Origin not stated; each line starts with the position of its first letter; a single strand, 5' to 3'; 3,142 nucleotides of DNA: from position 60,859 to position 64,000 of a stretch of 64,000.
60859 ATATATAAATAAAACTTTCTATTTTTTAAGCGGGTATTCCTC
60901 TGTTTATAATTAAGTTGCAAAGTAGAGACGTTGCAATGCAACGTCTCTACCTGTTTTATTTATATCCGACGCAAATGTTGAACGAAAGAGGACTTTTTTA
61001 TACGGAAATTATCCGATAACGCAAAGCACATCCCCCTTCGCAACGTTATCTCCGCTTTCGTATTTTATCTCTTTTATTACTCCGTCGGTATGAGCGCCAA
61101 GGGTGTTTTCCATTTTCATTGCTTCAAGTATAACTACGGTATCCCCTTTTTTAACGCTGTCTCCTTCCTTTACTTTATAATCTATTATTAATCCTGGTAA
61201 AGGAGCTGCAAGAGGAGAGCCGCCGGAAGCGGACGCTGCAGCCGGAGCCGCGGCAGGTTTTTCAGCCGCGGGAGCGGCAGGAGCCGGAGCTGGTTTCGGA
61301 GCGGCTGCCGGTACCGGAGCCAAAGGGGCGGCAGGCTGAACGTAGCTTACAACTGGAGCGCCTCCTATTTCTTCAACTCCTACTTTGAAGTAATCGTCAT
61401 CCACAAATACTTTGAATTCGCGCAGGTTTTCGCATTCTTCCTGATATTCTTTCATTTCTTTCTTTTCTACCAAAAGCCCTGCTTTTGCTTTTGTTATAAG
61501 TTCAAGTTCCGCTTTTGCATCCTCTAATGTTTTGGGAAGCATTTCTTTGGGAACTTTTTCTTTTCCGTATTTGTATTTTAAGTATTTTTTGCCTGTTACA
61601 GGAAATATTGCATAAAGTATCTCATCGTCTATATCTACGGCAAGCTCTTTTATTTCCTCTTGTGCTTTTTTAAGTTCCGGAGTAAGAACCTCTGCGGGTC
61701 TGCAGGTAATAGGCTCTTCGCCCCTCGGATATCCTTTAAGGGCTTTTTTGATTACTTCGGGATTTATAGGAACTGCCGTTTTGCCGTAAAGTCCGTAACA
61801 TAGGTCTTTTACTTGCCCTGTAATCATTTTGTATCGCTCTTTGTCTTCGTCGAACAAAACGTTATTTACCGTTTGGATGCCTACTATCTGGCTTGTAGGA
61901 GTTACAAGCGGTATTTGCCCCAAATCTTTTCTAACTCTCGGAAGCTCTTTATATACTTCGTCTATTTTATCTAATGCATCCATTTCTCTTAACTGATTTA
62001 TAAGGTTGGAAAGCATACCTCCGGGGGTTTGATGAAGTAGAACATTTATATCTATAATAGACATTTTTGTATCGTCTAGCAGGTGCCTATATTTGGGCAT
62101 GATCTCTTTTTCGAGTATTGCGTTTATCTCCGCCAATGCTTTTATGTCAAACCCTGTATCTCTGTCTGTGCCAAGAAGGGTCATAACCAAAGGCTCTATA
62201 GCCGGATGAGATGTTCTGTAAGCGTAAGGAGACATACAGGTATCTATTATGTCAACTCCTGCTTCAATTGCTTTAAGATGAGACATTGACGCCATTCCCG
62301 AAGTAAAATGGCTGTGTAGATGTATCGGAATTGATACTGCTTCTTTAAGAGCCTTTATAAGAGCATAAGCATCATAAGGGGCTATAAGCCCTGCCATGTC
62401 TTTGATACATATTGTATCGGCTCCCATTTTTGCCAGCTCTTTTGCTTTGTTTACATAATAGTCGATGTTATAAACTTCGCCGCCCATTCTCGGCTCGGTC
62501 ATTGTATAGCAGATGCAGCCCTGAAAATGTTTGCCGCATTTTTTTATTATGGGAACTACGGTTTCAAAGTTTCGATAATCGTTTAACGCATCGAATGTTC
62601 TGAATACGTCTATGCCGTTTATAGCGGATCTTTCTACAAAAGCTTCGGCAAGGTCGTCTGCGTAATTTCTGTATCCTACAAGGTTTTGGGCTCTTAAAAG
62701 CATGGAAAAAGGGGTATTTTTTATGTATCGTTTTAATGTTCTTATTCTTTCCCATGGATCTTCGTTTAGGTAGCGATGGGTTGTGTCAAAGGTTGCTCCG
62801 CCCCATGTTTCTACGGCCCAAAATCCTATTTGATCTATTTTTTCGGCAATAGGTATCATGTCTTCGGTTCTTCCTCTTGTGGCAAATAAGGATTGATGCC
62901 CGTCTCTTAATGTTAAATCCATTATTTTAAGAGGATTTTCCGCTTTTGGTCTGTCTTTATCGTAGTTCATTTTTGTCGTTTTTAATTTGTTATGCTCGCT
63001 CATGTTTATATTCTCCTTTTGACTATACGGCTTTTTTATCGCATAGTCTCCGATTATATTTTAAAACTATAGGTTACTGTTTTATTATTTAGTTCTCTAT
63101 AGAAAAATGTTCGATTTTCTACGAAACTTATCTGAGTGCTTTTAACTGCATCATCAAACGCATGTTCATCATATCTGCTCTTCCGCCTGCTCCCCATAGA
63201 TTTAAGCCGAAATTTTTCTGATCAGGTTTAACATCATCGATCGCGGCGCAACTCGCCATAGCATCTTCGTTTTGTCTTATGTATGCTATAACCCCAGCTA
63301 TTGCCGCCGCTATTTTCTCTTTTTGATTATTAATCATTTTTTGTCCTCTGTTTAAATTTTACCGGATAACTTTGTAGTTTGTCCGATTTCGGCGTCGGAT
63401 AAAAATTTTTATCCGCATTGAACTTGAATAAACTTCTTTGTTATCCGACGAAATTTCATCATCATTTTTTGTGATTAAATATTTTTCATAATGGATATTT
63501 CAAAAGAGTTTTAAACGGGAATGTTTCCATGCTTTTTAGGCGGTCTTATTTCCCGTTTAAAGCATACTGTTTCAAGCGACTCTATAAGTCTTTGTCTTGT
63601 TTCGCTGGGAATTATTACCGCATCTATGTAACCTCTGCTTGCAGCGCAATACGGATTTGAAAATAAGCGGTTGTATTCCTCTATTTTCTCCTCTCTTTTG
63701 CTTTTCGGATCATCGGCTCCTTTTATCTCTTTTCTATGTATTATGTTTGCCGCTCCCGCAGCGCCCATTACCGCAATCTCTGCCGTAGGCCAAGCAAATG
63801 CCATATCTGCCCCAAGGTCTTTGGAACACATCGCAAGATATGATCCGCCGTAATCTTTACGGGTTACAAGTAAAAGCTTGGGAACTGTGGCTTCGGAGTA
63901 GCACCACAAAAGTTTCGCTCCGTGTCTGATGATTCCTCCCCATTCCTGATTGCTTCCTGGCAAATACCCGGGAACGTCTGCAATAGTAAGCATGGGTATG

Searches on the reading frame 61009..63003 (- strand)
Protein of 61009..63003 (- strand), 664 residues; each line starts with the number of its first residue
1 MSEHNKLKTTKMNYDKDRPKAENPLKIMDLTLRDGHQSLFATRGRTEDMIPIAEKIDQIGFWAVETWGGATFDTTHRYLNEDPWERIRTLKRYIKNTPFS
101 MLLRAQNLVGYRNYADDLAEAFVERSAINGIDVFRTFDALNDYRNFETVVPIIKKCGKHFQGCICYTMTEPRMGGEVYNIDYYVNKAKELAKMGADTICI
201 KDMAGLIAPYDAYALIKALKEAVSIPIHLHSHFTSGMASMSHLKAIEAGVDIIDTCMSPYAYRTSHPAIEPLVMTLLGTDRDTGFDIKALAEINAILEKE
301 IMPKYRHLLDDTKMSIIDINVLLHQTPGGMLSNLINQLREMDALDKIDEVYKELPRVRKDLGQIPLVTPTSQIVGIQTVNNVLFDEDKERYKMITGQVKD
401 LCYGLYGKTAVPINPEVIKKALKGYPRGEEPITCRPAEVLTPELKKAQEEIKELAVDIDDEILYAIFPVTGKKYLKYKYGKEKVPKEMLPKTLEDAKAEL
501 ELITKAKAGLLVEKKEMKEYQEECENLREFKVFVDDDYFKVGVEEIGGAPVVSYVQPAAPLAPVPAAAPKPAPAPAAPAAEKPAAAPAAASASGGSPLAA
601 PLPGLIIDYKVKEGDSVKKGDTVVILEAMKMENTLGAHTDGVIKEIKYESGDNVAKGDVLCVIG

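Call 18: search_protein_families(library=pfam, proteins=[window:61009-63003:-])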
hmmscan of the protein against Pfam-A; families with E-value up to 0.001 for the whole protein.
window:61009-63003:- (664 aa): 4 families
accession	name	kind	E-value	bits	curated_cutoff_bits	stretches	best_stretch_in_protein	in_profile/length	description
PF02436.23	PYC_OADA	-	1.6e-51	175.4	27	1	321-488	1-174/201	Conserved carboxylase domain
PF00682.25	HMGL-like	-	1.5e-20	74.2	29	1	25-295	2-258/260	HMGL-like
PF00364.28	Biotin_lipoyl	-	2.2e-19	69.5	22.1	1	600-663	5-73/73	Biotin-requiring enzyme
PF13533.13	Biotin_lipoyl_2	-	1.1e-08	35.1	29.8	0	639-663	7-31/32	Biotin-lipoyl like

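Call 53: find_homologous_proteins(query=window:61009-63003:-, max_evalue=1e-100)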
Query window:61009-63003:- (664 aa): 8000 proteins with E <= 1e-100 among 8000 candidates; the best 120 are listed.
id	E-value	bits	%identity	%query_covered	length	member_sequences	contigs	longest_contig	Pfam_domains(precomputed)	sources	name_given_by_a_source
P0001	0.0e+0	1505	100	100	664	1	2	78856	PF25973.1,PF00682.26,PF00364.29,PF02436.24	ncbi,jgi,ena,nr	ncbi:MAG: pyruvate carboxylase subunit B [Deltaproteobacteria bacterium]|nr:pyruvate carboxylase sub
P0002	0.0e+0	1366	89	100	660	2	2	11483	PF25973.1,PF25984.1,PF00682.26,PF00364.29,PF02436.24,PF25919.1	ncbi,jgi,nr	ncbi:MAG: pyruvate carboxylase subunit B [Deltaproteobacteria bacterium]|nr:pyruvate carboxylase sub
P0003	0.0e+0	1267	77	100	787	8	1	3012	PF25973.1,PF05896.18,PF00682.26,PF01597.26,PF00364.29,PF02436.24,PF25919.1,PF25917.1,PF25997.1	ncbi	-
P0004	0.0e+0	1258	100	85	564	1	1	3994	PF25973.1,PF00682.26,PF00364.29,PF02436.24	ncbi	-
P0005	0.0e+0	1217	81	100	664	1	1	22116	PF25973.1,PF00682.26,PF00364.29,PF02436.24,PF25919.1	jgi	jgi:pyruvate carboxylase subunit B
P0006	0.0e+0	1217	80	100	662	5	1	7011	PF25973.1,PF00682.26,PF00364.29,PF02436.24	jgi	jgi:oxaloacetate decarboxylase alpha subunit/pyruvate carboxylase subunit B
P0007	0.0e+0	1206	75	100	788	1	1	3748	PF25973.1,PF05896.18,PF07831.20,PF25984.1,PF00682.26,PF01597.26,PF00364.29,PF02436.24,PF25919.1,PF25997.1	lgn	-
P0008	0.0e+0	1205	78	100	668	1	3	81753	PF25973.1,PF00682.26,PF00364.29,PF02436.24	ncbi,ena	-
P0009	0.0e+0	1205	78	100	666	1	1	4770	PF25973.1,PF00682.26,PF00364.29,PF02436.24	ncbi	-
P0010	0.0e+0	1205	78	100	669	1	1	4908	PF25973.1,PF00682.26,PF00364.29,PF02436.24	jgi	jgi:pyruvate carboxylase subunit B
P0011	0.0e+0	1204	77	100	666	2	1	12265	PF00682.26,PF00364.29,PF02436.24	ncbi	-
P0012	0.0e+0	1204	74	100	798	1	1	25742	PF25973.1,PF05896.18,PF07831.20,PF25984.1,PF00682.26,PF01597.26,PF00364.29,PF02436.24,PF25997.1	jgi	jgi:pyruvate carboxylase subunit B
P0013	0.0e+0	1203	77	100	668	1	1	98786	PF25973.1,PF00682.26,PF00364.29,PF02436.24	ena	-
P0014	0.0e+0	1202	78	100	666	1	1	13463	PF25973.1,PF00682.26,PF00364.29,PF02436.24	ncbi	-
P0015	0.0e+0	1201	78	100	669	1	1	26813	PF00682.26,PF00364.29,PF02436.24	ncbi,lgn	-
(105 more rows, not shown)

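Call 54: find_encoding_contigs(protein=P0005, flank=4000, max_places=2)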
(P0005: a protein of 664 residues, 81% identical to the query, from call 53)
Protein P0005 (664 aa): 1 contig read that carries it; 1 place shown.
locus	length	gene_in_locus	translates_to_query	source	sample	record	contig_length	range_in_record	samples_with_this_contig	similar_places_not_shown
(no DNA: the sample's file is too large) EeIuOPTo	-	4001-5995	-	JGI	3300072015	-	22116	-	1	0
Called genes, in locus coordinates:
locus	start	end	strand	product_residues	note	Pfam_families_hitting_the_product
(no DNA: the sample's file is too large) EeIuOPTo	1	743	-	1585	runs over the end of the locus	PF00515:TPR_1, PF13414:TPR_11, PF13424:TPR_12, PF13432:TPR_16, PF00515:TPR_1, PF13414:TPR_11, PF13424:TPR_12, PF13432:TPR_16, +66 more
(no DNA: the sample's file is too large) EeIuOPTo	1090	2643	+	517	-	PF01039:Carboxyl_trans, PF03255:ACCA (faint)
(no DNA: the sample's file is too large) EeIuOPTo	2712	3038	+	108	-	-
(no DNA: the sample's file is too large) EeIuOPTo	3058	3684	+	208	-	-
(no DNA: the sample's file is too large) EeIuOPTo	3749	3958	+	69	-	-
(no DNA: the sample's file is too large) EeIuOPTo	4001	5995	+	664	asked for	PF00682:HMGL-like, PF02436:PYC_OADA, PF25919:BSH_CusB (faint), PF25973:BSH_CzcB (faint), PF00364:Biotin_lipoyl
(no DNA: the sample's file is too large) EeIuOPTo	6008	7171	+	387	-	PF01071:GARS_A (weak), PF02786:CPSase_L_D2, PF08442:ATP-grasp_2, PF13549:ATP-grasp_5, PF24948:Citrate_synth_N, PF00549:Ligase_CoA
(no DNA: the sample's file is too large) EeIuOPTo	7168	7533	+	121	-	PF05973:Gp49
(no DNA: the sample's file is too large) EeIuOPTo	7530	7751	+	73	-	-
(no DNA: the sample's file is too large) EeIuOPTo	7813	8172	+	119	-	-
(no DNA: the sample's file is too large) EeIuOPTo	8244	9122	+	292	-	PF02629:CoA_binding, PF13607:Succ_CoA_lig, PF00549:Ligase_CoA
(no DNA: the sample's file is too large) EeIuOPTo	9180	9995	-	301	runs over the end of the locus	PF00590:TP_methylase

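Call 55: find_encoding_contigs(protein=P0006, flank=4000, max_places=2)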
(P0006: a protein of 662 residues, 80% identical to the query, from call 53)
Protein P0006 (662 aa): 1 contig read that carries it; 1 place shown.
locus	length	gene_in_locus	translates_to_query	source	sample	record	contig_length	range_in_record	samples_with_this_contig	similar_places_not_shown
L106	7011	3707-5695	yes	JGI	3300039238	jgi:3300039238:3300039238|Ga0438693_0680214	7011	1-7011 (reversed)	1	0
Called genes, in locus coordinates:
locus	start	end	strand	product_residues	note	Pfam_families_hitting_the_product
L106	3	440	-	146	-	?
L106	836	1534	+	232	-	PF01614:IclR_C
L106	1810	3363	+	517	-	PF01039:Carboxyl_trans, PF03255:ACCA (faint)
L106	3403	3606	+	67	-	-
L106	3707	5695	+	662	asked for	PF00682:HMGL-like, PF02436:PYC_OADA, PF00364:Biotin_lipoyl, PF25973:BSH_CzcB (faint)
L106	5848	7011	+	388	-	?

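Call 56: find_encoding_contigs(protein=P0008, flank=4000, max_places=2)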
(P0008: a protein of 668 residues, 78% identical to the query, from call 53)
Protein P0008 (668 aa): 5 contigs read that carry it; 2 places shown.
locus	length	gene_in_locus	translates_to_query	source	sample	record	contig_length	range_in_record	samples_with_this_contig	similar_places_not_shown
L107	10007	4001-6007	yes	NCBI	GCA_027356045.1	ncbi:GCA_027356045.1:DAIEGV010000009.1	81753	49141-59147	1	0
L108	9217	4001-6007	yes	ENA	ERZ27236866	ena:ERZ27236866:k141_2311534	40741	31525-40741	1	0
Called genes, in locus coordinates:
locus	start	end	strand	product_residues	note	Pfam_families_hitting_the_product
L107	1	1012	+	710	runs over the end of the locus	PF01642:MM_CoA_mutase, PF02310:B12-binding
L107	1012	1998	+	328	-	PF03308:MeaB, PF02492:cobW (faint)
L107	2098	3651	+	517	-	PF01039:Carboxyl_trans, PF03255:ACCA (weak)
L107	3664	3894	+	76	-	-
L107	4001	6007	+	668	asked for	PF00682:HMGL-like, PF02436:PYC_OADA, PF00364:Biotin_lipoyl, PF25973:BSH_CzcB (faint)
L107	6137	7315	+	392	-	PF02786:CPSase_L_D2 (weak), PF08442:ATP-grasp_2, PF13549:ATP-grasp_5, PF24948:Citrate_synth_N, PF00549:Ligase_CoA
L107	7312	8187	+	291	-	PF02629:CoA_binding, PF13607:Succ_CoA_lig, PF00549:Ligase_CoA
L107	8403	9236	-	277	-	-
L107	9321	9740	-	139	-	PF01850:PIN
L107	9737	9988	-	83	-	PF02604:PhdYeFM_antitox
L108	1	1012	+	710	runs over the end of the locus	PF01642:MM_CoA_mutase, PF02310:B12-binding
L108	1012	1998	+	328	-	PF03308:MeaB, PF02492:cobW (faint)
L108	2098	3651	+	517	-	PF01039:Carboxyl_trans, PF03255:ACCA (weak)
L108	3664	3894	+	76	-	-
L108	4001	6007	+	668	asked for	PF00682:HMGL-like, PF02436:PYC_OADA, PF00364:Biotin_lipoyl, PF25973:BSH_CzcB (faint)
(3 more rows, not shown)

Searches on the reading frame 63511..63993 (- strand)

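Call 18: search_protein_families(library=pfam, proteins=[window:63511-63993:-])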
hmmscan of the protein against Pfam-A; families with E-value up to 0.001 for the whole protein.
window:63511-63993:- (160 aa): 1 family
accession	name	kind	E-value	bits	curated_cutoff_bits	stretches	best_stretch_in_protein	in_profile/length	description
PF01039.27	Carboxyl_trans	-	4.7e-54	184.3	22.3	1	1-158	332-493/493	Carboxyl transferase domain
